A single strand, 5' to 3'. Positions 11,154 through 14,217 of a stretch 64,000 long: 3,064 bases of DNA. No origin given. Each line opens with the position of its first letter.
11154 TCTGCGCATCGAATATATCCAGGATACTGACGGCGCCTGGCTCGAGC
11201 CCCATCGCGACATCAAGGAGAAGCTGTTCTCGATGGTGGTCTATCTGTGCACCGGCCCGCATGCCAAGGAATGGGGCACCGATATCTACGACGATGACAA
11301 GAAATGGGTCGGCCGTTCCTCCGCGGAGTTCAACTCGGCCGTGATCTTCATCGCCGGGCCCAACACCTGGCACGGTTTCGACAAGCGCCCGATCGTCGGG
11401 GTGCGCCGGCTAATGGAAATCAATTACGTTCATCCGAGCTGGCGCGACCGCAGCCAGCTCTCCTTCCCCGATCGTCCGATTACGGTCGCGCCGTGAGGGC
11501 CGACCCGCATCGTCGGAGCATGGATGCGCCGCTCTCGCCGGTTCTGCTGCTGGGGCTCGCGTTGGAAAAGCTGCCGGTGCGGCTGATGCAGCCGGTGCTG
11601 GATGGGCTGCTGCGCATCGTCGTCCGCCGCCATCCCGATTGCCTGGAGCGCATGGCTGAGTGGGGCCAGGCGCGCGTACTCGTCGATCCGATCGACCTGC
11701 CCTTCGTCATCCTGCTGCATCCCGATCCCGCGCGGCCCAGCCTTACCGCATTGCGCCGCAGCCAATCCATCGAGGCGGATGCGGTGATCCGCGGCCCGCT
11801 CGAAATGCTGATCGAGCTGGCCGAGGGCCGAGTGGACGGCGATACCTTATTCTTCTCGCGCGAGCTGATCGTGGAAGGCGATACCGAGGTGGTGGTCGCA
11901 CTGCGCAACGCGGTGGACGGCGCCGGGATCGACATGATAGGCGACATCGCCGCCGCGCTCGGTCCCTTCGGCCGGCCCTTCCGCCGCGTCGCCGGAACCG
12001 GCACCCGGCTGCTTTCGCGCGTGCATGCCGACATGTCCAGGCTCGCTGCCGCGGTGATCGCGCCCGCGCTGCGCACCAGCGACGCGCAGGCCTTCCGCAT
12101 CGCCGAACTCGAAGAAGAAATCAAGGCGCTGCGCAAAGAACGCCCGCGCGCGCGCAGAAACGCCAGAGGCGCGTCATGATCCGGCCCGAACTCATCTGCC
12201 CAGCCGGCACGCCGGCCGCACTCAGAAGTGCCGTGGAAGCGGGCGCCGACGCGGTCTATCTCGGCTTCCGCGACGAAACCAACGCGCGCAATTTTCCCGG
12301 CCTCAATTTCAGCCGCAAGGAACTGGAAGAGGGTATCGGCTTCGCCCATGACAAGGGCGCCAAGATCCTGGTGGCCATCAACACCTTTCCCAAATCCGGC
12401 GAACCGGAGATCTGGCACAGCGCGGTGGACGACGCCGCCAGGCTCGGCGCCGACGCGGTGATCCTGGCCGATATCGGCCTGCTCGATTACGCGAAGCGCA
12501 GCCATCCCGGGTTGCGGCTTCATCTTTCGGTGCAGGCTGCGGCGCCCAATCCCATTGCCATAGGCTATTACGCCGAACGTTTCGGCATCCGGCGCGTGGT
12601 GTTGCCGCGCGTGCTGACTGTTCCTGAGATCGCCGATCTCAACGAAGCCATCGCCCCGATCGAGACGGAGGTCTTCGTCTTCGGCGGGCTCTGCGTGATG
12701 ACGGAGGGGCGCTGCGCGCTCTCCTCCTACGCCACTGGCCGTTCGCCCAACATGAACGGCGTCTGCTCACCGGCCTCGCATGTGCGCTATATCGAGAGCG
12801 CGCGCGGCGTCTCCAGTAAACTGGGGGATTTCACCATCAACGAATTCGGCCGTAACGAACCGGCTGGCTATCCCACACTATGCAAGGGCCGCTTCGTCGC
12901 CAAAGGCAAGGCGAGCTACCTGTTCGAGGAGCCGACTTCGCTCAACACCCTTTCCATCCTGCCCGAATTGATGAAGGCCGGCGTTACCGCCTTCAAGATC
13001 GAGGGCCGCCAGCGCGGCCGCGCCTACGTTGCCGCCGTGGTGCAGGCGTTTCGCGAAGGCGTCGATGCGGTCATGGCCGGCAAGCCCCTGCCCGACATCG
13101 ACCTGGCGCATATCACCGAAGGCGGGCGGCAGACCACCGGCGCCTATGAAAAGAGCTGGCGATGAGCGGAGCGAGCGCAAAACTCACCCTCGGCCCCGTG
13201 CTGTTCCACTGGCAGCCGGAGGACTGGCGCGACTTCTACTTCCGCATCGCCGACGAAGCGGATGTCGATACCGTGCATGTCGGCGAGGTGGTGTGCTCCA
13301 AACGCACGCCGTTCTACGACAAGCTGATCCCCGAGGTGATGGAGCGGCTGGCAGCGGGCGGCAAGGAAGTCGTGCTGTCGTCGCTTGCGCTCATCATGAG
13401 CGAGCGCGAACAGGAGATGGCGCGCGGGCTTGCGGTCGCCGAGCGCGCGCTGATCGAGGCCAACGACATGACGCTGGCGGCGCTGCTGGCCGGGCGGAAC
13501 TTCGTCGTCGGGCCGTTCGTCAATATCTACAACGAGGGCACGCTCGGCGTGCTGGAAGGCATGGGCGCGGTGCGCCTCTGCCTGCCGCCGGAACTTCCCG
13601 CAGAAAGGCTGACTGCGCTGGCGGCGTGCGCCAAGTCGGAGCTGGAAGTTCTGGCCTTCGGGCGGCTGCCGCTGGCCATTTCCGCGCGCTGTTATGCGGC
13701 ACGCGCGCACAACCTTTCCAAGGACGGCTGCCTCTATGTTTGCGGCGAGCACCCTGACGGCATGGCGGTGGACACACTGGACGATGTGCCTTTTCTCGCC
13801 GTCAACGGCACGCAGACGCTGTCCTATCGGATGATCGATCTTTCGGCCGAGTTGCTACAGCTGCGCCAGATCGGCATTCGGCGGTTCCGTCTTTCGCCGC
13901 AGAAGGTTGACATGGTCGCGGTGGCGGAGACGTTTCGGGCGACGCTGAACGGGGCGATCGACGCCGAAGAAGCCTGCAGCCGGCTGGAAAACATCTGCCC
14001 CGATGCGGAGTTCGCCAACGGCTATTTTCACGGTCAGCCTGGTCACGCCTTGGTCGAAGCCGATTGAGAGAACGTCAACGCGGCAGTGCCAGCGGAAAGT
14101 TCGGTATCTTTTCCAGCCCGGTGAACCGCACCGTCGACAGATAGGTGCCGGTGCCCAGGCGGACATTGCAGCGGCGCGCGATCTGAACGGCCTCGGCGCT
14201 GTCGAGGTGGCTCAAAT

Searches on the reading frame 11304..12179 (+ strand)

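Call 44: search_protein_families(library=ncbifam, proteins=[window:11304-12179:+], max_evalue=0.00001)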
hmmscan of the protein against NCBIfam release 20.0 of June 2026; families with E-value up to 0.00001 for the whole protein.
window:11304-12179:+ (291 aa): 1 family
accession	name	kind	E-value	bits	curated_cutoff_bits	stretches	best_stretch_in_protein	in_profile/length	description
NF047962.3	SCP2_dom_UbiT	equivalog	4.1e-19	69.1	46.9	1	88-209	2-118/120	ubiquinone anaerobic biosynthesis accessory factor UbiT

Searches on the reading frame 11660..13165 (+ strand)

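Call 14: search_protein_families(library=pfam, proteins=[window:11660-13165:+], max_evalue=0.00001)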
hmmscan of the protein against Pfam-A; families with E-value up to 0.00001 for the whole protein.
window:11660-13165:+ (501 aa): 1 family
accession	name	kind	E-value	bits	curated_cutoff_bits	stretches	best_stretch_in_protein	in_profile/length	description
PF01136.24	Peptidase_U32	-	4.1e-59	200.1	22.4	1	252-485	4-217/233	Peptidase family U32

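Call 44: search_protein_families(library=ncbifam, proteins=[window:11660-13165:+], max_evalue=0.00001)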
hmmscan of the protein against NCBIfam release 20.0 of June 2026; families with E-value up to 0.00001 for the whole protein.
window:11660-13165:+ (501 aa): 2 families
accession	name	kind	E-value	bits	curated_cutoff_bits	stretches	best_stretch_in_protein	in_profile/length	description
NF047963.1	quinone_UbiU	equivalog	2.6e-153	510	440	1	177-501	2-331/331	ubiquinone anaerobic biosynthesis protein UbiU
NF011996.0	PRK15452.1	equivalog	6.7e-52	176.8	534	1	173-478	2-319/449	prephenate-dependent tRNA uridine(34) hydroxylase TrhP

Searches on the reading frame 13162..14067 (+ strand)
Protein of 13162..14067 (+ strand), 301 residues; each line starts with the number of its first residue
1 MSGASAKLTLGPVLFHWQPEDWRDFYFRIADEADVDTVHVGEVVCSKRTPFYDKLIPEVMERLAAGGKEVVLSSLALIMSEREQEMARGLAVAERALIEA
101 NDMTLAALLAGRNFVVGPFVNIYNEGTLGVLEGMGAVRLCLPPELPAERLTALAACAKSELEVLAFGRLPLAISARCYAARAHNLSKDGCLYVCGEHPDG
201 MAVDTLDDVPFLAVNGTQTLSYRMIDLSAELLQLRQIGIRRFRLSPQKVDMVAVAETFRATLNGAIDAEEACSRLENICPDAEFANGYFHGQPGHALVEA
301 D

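Call 14: search_protein_families(library=pfam, proteins=[window:13162-14067:+], max_evalue=0.00001)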
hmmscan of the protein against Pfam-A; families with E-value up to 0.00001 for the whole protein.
window:13162-14067:+ (301 aa): 1 family
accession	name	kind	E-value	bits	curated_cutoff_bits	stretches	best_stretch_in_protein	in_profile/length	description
PF01136.24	Peptidase_U32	-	6.1e-15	55.6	22.4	1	113-294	38-232/233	Peptidase family U32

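Call 44: search_protein_families(library=ncbifam, proteins=[window:13162-14067:+], max_evalue=0.00001)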
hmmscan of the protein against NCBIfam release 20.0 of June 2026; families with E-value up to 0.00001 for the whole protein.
window:13162-14067:+ (301 aa): 2 families
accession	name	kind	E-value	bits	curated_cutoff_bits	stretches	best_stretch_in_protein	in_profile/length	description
NF047965.1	quinone_UbiV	equivalog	2.7e-110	368.5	275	1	7-295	1-291/292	ubiquinone anaerobic biosynthesis protein UbiV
NF011991.0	PRK15447.1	equivalog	4.2e-105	351.5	283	1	7-299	2-300/302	U32 family peptidase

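Call 53: find_encoding_contigs(protein=window:13162-14067:+, flank=10000, max_places=1)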
Protein window:13162-14067:+ (301 aa): 5 contigs read that carry it; 1 place shown.
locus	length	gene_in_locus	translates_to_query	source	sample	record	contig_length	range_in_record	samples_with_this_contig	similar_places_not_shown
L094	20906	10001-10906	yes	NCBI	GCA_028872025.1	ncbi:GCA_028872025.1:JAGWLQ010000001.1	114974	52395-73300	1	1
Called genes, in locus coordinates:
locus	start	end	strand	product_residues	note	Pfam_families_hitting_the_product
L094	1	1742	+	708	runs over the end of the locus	PF01627:Hpt, PF02895:H-kinase_dim, PF02518:HATPase_c, PF01584:CheW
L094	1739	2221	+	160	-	PF01584:CheW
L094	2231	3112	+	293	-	PF03705:CheR_N, PF01739:CheR, PF13649:Methyltransf_25 (faint)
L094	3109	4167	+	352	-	PF00072:Response_reg, PF01339:CheB_methylest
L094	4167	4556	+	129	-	PF00072:Response_reg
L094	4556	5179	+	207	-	PF03975:CheD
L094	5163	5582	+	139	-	-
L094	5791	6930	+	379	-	PF01042:Ribonuc_L-PSP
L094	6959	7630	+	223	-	PF13640:2OG-FeII_Oxy_3 (weak)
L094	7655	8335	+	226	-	-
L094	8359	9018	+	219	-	PF02036:SCP2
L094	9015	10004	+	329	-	PF01136:Peptidase_U32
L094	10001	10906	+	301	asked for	PF01136:Peptidase_U32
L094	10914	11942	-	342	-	-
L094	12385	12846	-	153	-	-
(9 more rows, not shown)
